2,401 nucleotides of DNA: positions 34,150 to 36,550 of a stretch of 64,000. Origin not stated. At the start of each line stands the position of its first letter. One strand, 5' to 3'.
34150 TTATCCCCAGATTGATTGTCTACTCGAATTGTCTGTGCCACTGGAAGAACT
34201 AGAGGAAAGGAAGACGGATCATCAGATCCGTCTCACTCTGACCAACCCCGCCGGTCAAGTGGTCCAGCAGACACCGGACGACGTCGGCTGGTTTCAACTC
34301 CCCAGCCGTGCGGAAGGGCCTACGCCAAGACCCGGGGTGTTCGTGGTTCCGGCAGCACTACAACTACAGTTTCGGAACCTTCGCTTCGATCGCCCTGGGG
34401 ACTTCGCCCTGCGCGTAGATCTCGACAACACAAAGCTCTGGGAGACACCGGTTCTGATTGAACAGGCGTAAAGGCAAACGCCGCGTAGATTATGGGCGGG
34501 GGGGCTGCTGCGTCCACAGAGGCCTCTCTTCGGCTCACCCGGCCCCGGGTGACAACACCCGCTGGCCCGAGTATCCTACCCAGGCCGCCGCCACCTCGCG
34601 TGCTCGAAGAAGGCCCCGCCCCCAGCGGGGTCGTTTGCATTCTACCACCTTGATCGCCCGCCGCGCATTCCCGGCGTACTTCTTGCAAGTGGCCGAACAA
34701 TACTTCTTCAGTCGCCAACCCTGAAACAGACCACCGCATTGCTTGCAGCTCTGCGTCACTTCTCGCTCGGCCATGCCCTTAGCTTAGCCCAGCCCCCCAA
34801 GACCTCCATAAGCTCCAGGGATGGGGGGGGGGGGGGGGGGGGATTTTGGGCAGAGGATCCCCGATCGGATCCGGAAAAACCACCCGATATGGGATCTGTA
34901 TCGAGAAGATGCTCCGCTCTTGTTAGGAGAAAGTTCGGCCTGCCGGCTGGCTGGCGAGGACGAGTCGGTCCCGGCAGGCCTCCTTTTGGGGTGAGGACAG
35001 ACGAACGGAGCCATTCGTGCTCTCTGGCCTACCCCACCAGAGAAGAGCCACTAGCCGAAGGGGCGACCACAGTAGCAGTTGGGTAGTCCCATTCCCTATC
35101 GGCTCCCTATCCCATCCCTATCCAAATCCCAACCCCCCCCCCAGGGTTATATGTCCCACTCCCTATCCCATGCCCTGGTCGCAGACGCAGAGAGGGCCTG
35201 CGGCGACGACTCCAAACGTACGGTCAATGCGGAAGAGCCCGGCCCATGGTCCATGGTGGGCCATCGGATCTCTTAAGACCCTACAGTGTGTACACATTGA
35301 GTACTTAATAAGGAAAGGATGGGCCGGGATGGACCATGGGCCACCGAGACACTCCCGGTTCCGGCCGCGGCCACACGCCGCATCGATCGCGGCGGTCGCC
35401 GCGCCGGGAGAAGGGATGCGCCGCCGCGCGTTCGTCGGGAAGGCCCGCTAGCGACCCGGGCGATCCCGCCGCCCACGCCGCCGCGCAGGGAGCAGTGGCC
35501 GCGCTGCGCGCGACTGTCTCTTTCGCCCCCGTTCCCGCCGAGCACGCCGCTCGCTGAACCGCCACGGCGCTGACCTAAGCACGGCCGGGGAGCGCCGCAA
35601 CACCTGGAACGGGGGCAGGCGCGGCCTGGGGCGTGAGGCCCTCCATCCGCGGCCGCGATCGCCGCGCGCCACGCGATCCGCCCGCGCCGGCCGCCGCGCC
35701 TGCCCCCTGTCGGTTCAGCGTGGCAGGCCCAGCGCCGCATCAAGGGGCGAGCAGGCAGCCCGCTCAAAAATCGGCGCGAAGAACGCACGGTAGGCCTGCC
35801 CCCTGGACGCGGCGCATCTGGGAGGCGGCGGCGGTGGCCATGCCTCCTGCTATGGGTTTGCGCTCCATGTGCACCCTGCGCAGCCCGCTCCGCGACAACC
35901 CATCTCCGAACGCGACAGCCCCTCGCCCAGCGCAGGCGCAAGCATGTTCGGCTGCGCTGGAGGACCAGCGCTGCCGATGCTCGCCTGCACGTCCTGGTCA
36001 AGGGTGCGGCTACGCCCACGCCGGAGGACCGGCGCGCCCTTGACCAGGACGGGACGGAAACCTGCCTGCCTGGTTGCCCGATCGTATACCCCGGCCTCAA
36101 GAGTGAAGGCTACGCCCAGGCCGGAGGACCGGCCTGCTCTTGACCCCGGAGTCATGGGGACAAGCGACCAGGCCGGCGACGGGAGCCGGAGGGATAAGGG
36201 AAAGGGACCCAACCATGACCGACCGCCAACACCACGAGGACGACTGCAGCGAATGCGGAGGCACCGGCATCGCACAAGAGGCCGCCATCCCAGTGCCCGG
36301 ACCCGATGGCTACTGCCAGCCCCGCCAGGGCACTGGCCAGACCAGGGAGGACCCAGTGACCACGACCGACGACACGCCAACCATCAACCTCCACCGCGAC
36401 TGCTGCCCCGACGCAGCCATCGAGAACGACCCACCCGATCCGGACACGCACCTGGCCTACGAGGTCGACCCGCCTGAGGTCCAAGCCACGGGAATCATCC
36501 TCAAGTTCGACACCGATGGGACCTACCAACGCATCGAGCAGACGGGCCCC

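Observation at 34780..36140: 1.3 kb ORF-free stretch with G19 and C10 homopolymers and a helically phased CCCTATC array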

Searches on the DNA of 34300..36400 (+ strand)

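Call 13: search_rna_families(source=window, start=34300, end=36400, threshold=evalue, max_evalue=10, show_alignments=2)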
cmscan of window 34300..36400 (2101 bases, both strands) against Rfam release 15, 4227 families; matches with E-value up to 10: 13.
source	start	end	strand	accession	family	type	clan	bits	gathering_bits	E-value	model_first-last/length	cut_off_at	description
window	34780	34850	+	RF00767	mir-150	Gene; miRNA;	-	22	55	0.21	1-82/82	no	mir-150 microRNA precursor family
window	34985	35036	-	RF03397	mir-1234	Gene; miRNA;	-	20.8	70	2.7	1-57/57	no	mir-1234 microRNA precursor family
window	35990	36051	+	RF04159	MIR1437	Gene; miRNA;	-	20.4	168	1.9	1-192/192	no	MIR1437 microRNA precursor family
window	34673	34716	-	RF01380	HIV-1_SD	Cis-reg;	-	20.3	30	0.6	1-19/19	no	Human immunodeficiency virus type 1 major splice donor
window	35944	36058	-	RF02868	ncS037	Gene; sRNA;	-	19.3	112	2.7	1-152/152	no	Burkholderia sRNA 37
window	35236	35351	-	RF03738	mir-2320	Gene; miRNA;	-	18.4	90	3.8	1-75/75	no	mir-2320 microRNA precursor family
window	34788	34841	-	RF00767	mir-150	Gene; miRNA;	-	18.1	55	2.1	1-82/82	no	mir-150 microRNA precursor family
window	36091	36141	+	RF02231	sX12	Gene; sRNA;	-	17.6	106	4.9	1-78/78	no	Xanthomonas sRNA sX12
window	34803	34902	-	RF02115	FAM13A-AS1_2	Gene; lncRNA;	-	17.2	38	1.3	1-110/110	no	FAM13A antisense RNA 1 conserved region 2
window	35936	35981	+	RF02231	sX12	Gene; sRNA;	-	17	106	6.5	1-78/78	no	Xanthomonas sRNA sX12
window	35415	35466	-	RF01763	Guanidine-III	Cis-reg; riboswitch;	-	16.6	36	1.8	1-67/67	no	Guanidine-III riboswitch aptamer (yKKC-III)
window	35949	35981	-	RF02791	CcsR1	Gene; sRNA;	-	13.7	65.3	5.5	40-77/83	no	Conserved CCUCCUCCC motif stress-induced RNA 1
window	34797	34850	-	RF01986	ZEB2_AS1_3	Gene; lncRNA;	-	13.2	55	9.7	1-100/100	no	ZEB2 antisense RNA 1 conserved region 3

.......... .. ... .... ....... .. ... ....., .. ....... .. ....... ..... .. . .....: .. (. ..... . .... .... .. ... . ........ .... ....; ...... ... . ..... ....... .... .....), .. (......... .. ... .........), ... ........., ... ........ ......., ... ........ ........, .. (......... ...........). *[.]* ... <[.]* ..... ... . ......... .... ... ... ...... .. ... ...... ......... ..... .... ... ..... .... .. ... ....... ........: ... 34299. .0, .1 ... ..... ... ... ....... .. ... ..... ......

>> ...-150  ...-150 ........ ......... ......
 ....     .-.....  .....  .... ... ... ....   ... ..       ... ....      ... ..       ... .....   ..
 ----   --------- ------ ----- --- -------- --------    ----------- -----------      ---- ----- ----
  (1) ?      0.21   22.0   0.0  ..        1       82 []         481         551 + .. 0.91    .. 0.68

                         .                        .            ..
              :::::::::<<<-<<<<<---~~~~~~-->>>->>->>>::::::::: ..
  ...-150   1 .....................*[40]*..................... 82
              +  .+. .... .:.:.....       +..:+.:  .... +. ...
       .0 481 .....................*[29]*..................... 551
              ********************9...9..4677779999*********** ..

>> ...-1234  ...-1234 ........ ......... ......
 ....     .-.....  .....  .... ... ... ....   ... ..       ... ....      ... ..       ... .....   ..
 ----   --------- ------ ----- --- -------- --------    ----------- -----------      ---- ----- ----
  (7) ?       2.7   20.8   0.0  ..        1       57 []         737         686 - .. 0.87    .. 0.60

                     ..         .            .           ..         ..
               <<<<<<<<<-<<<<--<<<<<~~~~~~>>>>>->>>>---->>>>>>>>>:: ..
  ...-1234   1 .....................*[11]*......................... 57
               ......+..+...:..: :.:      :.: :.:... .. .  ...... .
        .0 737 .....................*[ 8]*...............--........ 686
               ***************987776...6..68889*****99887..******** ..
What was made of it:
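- On Any Rfam RNA family: In 34300-36400 only chance-level matches (E 0.2 or higher) appear, all to unrelated miRNA, lncRNA and sRNA models (call 13).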

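Call 14: search_dna_similar(query=window:34400-36400:+, collection=phages, mode=distant)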
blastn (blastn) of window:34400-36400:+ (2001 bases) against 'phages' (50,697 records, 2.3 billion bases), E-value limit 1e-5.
No match.

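Call 15: search_dna_similar(query=window:34400-36400:+, collection=plasmids, mode=distant)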
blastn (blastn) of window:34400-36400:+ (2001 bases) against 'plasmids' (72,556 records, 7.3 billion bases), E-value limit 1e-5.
No match.
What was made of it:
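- Closest known: Frpo/ssi single-strand promoters of F and ColIb-P9 leading regions. Different: No nucleotide matches in the plasmid collection (call 15; not compared directly with Frpo/ssi sequences).
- There are no nucleotide matches in the plasmid collection, which should include Frpo-bearing F-like plasmids; I made no direct comparison with the known Frpo/ssi sequences (call 15).
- Tried and rejected: blastn of the region against the phage and plasmid collections: no match (calls 14, 15).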

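Call 120: build_rna_model(alignment_id=A7, structure=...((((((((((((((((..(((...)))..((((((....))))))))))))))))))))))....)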
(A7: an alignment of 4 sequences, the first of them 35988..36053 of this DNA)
Model R1 built from alignment A7 (4 sequences, 68 columns); structure: as given.
model positions 64; base pairs 25; branch points 1; effective number of sequences 1.79; information 0.875 bits per position. Calibrated on 0.2 Mb of random sequence (short: E-values are rough).
structure used (alignment columns):
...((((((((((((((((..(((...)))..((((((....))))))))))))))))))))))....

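Call 121: search_with_rna_model(model_id=R1, sources=[window, L001, L003, L004, L034], max_evalue=1, show_alignments=0)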
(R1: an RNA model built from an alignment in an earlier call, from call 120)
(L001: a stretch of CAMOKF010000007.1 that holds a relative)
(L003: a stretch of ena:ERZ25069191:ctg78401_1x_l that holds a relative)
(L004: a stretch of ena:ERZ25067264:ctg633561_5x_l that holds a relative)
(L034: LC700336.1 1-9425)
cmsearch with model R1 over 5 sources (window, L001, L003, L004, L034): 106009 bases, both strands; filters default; matches with E-value up to 1: 11.
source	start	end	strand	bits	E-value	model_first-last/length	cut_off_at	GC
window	35990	36053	+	88.8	1.9e-17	1-64/64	no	0.75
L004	3503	3567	+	85.7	9.3e-17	1-64/64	no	0.78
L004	3603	3664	+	73.9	4.2e-14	1-64/64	no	0.68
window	36089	36153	+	73.4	5.3e-14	1-64/64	no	0.71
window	35988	36051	-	34.6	2.6e-05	1-64/64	no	0.73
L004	3501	3565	-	32.2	8.9e-05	1-64/64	no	0.77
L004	3601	3662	-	27.8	0.0009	1-64/64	no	0.66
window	20573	20628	+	19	0.084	1-64/64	no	0.66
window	43682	43721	-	17.4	0.19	1-64/64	no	0.73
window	35954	35970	+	14.2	0.96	29-45/64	no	0.76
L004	3467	3483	+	14.2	0.96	29-45/64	no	0.76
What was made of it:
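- Tried and rejected: Extra copies of the Y-module: none (call 121).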

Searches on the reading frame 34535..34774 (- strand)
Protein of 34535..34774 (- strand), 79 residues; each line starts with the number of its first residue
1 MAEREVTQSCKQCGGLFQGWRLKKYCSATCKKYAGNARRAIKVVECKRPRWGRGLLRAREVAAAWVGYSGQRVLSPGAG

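Call 11: search_protein_families(library=pfam, proteins=[window:34535-34774:-], max_evalue=0.01)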
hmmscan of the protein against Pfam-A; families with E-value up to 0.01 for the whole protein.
window:34535-34774:- (79 aa): 0 families

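Call 33: search_protein_families(library=phrogs, proteins=[window:34535-34774:-], max_evalue=0.001)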
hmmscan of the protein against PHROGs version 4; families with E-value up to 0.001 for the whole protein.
window:34535-34774:- (79 aa): 0 families

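Call 47: find_encoding_contigs(protein=window:34538-34774:-, flank=10000, max_places=10)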
Protein window:34538-34774:- (79 aa): no gene with exactly this product is on record in the collection.

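Call 115: search_protein_representatives(protein=window:34538-34774:-)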
Query: 79 residues. Proteins with E-value up to 0.001 (for the whole library): 15; up to 1e-10: 0; up to 1e-30: 0. The best 15 are listed.
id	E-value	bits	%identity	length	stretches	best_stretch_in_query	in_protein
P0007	2.7e-08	50.0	38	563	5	6-34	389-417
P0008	3.8e-06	43.2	36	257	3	5-47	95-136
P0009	2.4e-05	40.6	30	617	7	7-58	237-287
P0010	9.9e-05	38.7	41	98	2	2-38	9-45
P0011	1.3e-04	38.3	43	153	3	3-41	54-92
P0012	1.5e-04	38.1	35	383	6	8-39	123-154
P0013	3.6e-04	36.9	38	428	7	2-36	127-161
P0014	4.3e-04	36.6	38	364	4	7-52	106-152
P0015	4.3e-04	36.6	41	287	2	8-45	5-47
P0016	4.9e-04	36.4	40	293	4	9-48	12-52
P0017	4.9e-04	36.4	34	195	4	8-57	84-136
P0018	5.2e-04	36.3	44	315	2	4-47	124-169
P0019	5.4e-04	36.3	36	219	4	3-39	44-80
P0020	5.5e-04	36.3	43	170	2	2-44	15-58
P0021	6.7e-04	36.0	42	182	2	6-50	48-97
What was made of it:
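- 34535..34774 (-): Left flanking gene: a 79-aa Zn-ribbon ORF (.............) whose ATG lies 49 bp from the G20 tract. It defines the left edge of the intergenic region. The N-terminal ~45 aa match a repeated Zn-ribbon motif in 15 proteins of a 1.8-billion-protein library (best E 2.7e-8, call 115).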

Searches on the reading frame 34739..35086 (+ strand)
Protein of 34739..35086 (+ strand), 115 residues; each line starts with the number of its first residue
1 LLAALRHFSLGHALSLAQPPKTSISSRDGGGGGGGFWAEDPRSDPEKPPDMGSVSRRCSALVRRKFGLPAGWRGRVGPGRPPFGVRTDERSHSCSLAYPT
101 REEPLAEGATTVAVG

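Call 12: search_protein_families(library=pfam, proteins=[window:34739-35086:+], max_evalue=0.01)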
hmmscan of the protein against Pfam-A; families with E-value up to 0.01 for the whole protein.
window:34739-35086:+ (115 aa): 0 families
